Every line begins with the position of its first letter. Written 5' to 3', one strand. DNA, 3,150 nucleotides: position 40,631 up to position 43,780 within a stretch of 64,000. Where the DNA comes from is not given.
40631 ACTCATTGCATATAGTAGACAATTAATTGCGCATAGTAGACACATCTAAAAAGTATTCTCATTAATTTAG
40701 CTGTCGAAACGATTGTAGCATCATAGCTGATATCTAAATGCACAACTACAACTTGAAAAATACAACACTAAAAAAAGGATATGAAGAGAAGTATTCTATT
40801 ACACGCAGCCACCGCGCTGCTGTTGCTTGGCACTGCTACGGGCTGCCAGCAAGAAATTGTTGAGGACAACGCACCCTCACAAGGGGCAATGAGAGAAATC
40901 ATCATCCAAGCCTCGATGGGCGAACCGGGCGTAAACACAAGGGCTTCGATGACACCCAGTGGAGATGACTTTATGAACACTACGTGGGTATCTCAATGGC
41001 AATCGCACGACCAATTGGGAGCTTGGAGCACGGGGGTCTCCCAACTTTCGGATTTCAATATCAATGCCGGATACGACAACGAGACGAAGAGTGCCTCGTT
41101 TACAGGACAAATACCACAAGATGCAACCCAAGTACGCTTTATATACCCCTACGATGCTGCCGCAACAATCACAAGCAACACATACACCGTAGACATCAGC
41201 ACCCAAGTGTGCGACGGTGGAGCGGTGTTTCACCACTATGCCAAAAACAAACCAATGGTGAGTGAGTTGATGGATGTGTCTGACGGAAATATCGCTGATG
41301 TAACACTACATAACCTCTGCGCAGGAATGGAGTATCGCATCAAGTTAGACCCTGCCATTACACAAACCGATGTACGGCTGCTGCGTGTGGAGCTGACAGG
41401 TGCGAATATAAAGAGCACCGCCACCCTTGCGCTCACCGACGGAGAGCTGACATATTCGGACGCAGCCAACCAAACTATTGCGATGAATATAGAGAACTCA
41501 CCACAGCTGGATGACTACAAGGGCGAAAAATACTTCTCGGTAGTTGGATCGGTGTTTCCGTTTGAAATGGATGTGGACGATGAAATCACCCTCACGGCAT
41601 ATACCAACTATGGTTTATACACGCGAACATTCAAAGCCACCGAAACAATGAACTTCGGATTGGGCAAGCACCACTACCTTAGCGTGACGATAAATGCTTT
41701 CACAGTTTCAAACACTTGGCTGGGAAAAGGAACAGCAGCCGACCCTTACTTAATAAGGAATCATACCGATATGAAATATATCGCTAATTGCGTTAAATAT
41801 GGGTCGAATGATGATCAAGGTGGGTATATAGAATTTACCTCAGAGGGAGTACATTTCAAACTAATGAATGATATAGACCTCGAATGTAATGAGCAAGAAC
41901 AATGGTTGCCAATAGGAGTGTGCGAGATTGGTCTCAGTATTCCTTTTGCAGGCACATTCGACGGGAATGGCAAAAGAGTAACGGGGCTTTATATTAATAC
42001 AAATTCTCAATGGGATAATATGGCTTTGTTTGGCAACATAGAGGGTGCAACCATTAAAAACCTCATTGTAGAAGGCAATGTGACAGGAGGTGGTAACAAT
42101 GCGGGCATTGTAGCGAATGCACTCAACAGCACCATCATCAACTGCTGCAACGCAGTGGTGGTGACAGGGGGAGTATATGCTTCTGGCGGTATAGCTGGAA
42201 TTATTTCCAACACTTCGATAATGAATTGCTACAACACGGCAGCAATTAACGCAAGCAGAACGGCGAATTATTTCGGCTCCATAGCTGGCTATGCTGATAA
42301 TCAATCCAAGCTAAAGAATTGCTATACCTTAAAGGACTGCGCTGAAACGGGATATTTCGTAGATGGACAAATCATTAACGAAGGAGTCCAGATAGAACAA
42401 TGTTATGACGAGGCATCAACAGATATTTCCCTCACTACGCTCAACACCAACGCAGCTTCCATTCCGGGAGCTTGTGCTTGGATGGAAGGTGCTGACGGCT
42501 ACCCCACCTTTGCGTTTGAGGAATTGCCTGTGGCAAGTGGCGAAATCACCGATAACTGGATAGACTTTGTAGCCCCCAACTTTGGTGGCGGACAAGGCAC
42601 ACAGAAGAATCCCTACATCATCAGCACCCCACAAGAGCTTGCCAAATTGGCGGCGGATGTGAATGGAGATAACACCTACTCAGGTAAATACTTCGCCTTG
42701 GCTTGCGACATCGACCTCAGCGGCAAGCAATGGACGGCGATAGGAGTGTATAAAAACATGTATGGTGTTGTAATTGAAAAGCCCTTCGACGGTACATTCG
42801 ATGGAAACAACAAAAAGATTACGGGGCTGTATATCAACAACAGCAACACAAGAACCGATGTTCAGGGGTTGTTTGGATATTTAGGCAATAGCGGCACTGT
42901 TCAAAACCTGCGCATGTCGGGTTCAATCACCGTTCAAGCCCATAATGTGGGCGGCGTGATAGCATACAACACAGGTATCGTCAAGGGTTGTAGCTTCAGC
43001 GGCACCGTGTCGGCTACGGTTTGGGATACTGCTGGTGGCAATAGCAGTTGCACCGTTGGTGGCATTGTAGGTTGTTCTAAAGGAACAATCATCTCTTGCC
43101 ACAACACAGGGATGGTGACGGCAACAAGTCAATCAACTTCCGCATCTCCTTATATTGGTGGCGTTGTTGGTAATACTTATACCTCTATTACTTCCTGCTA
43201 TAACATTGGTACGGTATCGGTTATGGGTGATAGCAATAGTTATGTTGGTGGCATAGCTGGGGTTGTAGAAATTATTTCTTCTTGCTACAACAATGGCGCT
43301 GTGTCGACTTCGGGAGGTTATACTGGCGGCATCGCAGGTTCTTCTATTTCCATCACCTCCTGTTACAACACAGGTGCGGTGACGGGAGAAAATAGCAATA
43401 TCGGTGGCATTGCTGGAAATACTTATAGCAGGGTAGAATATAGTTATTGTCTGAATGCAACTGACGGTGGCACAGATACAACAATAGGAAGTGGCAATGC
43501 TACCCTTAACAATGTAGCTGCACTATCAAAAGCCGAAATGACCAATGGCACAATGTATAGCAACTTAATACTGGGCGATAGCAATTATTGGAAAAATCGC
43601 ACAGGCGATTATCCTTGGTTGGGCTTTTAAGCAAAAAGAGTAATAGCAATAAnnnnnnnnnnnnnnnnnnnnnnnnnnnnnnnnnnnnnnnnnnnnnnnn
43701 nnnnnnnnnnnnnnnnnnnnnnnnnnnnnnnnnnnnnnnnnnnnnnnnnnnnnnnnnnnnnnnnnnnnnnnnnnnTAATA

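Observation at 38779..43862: Candidate undescribed three-part system: transmembrane TPR-AraC sensor, orphan type V pilin and small peptide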

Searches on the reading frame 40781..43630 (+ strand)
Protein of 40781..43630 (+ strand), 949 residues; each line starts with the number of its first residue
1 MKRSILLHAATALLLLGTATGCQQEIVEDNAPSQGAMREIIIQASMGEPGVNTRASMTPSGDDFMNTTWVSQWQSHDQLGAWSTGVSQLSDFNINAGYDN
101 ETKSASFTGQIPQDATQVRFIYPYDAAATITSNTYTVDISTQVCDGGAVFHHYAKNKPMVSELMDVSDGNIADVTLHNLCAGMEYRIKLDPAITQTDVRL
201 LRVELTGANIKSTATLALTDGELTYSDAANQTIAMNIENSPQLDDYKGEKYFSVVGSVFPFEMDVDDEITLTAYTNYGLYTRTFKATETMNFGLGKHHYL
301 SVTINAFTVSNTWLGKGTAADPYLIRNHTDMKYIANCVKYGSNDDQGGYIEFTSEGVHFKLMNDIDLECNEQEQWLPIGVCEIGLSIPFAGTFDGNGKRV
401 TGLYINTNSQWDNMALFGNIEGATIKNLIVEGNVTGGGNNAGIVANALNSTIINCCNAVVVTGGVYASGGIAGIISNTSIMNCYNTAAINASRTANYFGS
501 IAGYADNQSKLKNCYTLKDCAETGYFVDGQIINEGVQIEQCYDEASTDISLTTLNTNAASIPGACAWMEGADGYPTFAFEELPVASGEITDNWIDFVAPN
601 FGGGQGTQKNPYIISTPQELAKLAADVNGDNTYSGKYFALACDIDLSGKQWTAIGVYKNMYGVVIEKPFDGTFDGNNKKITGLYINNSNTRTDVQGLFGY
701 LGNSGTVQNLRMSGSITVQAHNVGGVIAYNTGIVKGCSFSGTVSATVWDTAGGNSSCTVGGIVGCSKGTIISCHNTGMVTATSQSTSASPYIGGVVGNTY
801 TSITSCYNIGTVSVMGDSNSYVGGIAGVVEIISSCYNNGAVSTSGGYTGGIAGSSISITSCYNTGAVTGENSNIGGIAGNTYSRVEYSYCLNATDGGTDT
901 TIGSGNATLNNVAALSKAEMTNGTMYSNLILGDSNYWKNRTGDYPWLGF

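Call 3: search_protein_families(library=pfam, proteins=[window:40781-43630:+], max_evalue=0.01)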
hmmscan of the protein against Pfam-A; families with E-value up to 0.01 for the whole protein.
window:40781-43630:+ (949 aa): 1 family
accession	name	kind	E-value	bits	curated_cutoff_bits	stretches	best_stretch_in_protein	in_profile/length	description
PF07581.17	Glug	-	2e-13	50.2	20.5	2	720-744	2-28/28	The GLUG motif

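Call 4: search_protein_families(library=ncbifam, proteins=[window:40781-43630:+], max_evalue=0.01)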
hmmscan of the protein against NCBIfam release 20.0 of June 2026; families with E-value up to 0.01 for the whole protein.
window:40781-43630:+ (949 aa): 0 families

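Call 10: find_homologous_proteins(query=window:40781-43630:+)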
Query window:40781-43630:+ (949 aa): 816 proteins with E <= 0.001 among 8000 candidates; the best 120 are listed.
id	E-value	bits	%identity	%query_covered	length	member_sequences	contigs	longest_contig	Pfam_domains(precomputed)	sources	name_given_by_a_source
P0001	0.0e+0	2149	100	100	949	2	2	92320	PF07581.18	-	-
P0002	2.8e-139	484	44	53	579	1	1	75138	PF07581.18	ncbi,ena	-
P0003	1.0e-133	466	38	57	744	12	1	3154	PF07581.18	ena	-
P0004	1.1e-114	403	31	60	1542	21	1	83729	PF07581.18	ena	-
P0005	1.2e-98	349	31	59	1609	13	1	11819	PF07581.18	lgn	-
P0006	1.7e-89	319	36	47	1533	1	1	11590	PF07581.18,PF00395.26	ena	-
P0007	3.6e-85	305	32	92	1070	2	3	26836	PF13149.13,PF07581.18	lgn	-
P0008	9.8e-78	280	31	60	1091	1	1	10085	PF07581.18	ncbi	ncbi:MAG: GLUG motif-containing protein, partial [Muribaculaceae bacterium]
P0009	2.0e-77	279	30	56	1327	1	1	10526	PF13149.13,PF07581.18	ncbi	-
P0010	3.3e-74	269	28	61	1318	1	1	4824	PF07581.18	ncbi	-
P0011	2.9e-72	262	34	56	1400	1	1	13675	PF13149.13,PF07581.18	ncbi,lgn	ncbi:MAG: fimbrillin family protein [Rikenellaceae bacterium]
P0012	1.9e-70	256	29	66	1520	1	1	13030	PF07581.18,PF04886.17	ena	-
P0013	3.6e-65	239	30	52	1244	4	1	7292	PF09479.17,PF18998.7,PF07581.18,PF00395.26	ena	-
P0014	1.6e-59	220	31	53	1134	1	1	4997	PF18998.7,PF07581.18,PF00395.26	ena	-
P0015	3.3e-59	219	32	58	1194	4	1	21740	PF05342.20,PF07581.18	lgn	-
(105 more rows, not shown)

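Call 11: find_encoding_contigs(protein=P0001, flank=10000, max_places=4)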
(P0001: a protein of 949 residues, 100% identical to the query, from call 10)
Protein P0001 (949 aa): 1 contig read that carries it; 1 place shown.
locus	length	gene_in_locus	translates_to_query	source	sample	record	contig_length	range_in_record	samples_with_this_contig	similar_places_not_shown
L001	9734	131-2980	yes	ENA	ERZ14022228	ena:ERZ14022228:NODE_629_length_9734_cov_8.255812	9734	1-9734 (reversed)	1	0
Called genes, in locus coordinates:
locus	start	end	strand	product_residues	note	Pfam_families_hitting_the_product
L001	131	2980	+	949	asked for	PF07581:Glug (faint)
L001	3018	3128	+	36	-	-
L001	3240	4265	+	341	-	PF14289:DUF4369, PF00578:AhpC-TSA, PF08534:Redoxin, PF00085:Thioredoxin (weak), PF13905:Thioredoxin_8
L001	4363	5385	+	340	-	PF05496:RuvB_N, PF00004:AAA, PF07728:AAA_5 (faint), PF17864:AAA_lid_4, PF05491:WHD_RuvB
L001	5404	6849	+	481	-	-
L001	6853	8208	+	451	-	PF04087:DUF389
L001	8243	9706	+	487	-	PF10459:Peptidase_S46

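Call 12: find_encoding_contigs(protein=P0007, flank=8000, max_places=4)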
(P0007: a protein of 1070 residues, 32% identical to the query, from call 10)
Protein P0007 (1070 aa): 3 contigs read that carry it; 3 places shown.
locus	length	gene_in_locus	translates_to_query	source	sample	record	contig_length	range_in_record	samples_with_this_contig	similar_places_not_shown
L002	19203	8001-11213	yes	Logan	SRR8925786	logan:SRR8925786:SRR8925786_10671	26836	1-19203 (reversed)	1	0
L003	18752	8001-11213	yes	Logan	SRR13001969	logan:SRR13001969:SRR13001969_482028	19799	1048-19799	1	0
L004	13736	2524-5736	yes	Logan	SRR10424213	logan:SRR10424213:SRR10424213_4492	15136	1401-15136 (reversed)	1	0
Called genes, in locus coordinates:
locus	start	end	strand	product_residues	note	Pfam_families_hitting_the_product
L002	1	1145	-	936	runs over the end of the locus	PF00675:Peptidase_M16, PF05193:Peptidase_M16_C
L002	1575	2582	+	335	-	PF00535:Glycos_transf_2, PF10111:Glyco_tranf_2_2 (weak), PF13641:Glyco_tranf_2_3, PF13632:Glyco_trans_2_3 (weak)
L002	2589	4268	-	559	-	PF07690:MFS_1, PF00854:PTR2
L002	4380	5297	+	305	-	PF03279:Lip_A_acyltrans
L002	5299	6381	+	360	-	PF16115:DUF4831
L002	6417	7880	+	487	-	PF01546:Peptidase_M20, PF07687:M20_dimer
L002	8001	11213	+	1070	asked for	PF07581:Glug (faint), PF13149:Mfa_like_1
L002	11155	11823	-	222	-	PF01966:HD (weak)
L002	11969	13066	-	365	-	PF03190:Thioredox_DsbH, PF00085:Thioredoxin, PF13098:Thioredoxin_2, PF13899:Thioredoxin_7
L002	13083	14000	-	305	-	-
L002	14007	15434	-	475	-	PF14322:SusD-like_3, PF07980:SusD_RagB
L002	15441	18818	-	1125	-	PF07660:STN (faint), PF16344:FecR_C (weak), PF13620:CarboxypepD_reg (weak), PF13715:CarbopepD_reg_2, PF07715:Plug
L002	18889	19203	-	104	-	?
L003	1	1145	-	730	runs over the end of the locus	?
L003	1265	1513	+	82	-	PF00126:HTH_1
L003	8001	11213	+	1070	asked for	PF07581:Glug (faint), PF13149:Mfa_like_1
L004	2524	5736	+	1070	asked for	PF07581:Glug (faint), PF13149:Mfa_like_1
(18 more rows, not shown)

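Call 25: find_encoding_contigs(protein=P0002, flank=10000, max_places=3)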
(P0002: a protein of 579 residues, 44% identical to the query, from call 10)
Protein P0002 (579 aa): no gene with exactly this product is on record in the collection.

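Call 26: find_encoding_contigs(protein=P0003, flank=10000, max_places=3)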
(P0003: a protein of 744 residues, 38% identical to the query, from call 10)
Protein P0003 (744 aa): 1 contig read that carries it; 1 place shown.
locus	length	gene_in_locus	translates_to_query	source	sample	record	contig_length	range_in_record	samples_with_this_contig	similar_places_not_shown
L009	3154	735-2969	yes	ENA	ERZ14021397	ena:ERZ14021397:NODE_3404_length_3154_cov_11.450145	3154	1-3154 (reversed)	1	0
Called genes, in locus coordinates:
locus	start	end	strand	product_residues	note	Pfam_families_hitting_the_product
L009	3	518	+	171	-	?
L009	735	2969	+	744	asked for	PF07581:Glug (faint)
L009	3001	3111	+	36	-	-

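Call 68: find_encoding_contigs(protein=P0011, flank=6000, max_places=2)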
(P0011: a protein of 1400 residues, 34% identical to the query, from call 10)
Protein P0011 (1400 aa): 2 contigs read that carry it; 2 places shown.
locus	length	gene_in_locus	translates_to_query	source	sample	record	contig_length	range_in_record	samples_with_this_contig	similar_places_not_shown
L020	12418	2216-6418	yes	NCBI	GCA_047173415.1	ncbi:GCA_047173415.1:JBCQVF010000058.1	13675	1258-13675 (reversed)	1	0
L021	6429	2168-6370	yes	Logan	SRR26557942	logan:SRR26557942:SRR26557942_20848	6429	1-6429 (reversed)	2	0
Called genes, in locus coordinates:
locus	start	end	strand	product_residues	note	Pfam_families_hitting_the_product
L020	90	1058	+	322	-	PF13149:Mfa_like_1 (weak)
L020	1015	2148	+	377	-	PF07581:Glug (faint)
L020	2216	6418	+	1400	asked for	PF13149:Mfa_like_1, PF07581:Glug (faint)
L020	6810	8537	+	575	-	PF13306:LRR_5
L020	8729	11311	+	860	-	-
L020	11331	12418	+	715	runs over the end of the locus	PF13149:Mfa_like_1, PF07581:Glug (weak)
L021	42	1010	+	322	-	PF13149:Mfa_like_1 (weak)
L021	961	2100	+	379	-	PF07581:Glug (faint)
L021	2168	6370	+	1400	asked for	PF13149:Mfa_like_1, PF07581:Glug (faint)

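Call 73: search_protein_families(library=pfam, proteins=[L020:6810-8537:+, L020:8729-11311:+, L009:3-518:+], max_evalue=0.1)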
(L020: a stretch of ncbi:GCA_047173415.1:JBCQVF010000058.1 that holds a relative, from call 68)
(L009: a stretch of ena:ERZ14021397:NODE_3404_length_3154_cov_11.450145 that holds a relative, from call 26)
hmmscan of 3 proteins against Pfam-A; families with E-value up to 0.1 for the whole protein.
L020:6810-8537:+ (575 aa): 1 family
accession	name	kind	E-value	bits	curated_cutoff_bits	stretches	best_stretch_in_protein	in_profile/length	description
PF13306.12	LRR_5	-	2.1e-48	163.8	27.7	3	419-526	1-111/127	BspA type Leucine rich repeat region (6 copies)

L020:8729-11311:+ (860 aa): 6 families
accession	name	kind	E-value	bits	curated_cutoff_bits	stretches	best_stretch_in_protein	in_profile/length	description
PF13306.12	LRR_5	-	8.2e-108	355.9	27.7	5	512-638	1-126/127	BspA type Leucine rich repeat region (6 copies)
PF13149.12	Mfa_like_1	-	3.9e-49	168.3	27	1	41-281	1-246/246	Fimbrillin-like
PF13855.12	LRR_8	-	1.9e-15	56.8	27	0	692-735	13-56/61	Leucine rich repeat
PF23952.1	LRR_EndoS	-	2.7e-05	24.8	27.9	0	592-667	69-114/116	Endo-beta-N-acetylglucosaminidase EndoS LRR domain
PF23626.1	CCD_aECM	-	0.0011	19.3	27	0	544-570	5-31/54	aECM cysteine-cradle domain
PF12799.13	LRR_4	-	0.0023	18.6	27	0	642-668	6-33/44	Leucine Rich repeats (2 copies)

L009:3-518:+ (171 aa): 4 families
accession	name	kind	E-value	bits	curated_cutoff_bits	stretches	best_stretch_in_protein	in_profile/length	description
PF12833.13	HTH_18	-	1.5e-12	48.1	33.6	1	84-162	2-79/80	Helix-turn-helix domain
PF00165.29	HTH_AraC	-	4.6e-12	46.2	26.6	1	126-160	7-40/42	Bacterial regulatory helix-turn-helix proteins, AraC family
PF01381.28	HTH_3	-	0.093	13.2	23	0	75-95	7-27/55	Helix-turn-helix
PF14707.11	Sulfatase_C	-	0.097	13.7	30.9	0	30-89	47-105/127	C-terminal region of aryl-sulfatase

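Call 90: predict_structure(alignment_id=A4)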
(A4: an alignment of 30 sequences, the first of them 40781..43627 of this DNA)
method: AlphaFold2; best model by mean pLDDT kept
length: 949 residues; sequences in the alignment: 30
mean_pLDDT: 78.9   pTM: 0.53
mean pLDDT of the five models: 78.9, 77.9, 77.7, 76.8, 76.2
residues with pLDDT >= 90: 391; 70-90: 324; 50-70: 90; < 50: 144
segments of 3 or more residues with pLDDT < 50: 1-4, 21-34, 49-70, 149-151, 346-349, 521-533, 547-565, 571-574, 579-589, 895-900, 904-913, 918-949
pLDDT, mean of each block of 10 residues (from residue 1): 56 64 37 67 75 37 44 81 87 86 87 92 80 85 70 69 84 86 89 86 92 92 79 87 79 87 93 89 92 83 85 78 87 87 53 80 89 91 81 91 87 89 95 89 95 92 80 94 87 74 87 75 44 64 53 36 47 49 44 80 85 92 95 97 88 88 85 94 87 90 98 94 96 97 87 78 97 96 85 96 94 87 95 92 90 87 87 82 73 46 45 49 40 41 41
secondary structure, 60 per line:
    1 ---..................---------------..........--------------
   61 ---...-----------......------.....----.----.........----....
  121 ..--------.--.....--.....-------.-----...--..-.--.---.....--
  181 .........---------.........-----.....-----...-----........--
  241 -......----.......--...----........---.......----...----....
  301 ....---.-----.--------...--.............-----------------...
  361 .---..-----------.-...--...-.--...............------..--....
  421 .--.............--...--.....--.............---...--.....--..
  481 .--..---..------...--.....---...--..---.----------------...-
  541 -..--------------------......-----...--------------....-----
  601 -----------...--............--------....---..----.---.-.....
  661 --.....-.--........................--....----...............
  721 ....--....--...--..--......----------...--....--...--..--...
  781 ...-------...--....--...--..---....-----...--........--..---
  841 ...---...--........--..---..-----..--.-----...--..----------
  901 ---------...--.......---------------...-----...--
elements in order (helices of 4 or more, strands of 3 or more residues): H4-21 E37-46 E78-83 E90-94 E104-112 E117-122 E134-138 E141-145 E159-161 E174-178 E181-189 E199-207 E213-217 E223-225 E231-238 H243-246 E252-258 E261-263 E268-275 E279-285 E290-292 E297-304 E323-325 H328-340 E358-361 E380-382 E385-387 E392-406 E417-421 E424-436 E439-441 E444-448 E451-463 E467-469 E472-476 E479-481 E497-499 E502-506 E510-512 E537-539 E567-569 E575-577 E612-614 H617-628 E637-640 E656-660 E663-667 E672-695 E698-701 E706-724 E727-730 E733-735 E742-747 E758-760 E763-766 E769-771 E778-783 E791-793 E796-799 E802-804 E812-815 E821-823 E826-833 E841-843 E847-849 E852-859 E884-886 E910-912 H917-921 E937-939 E945-947
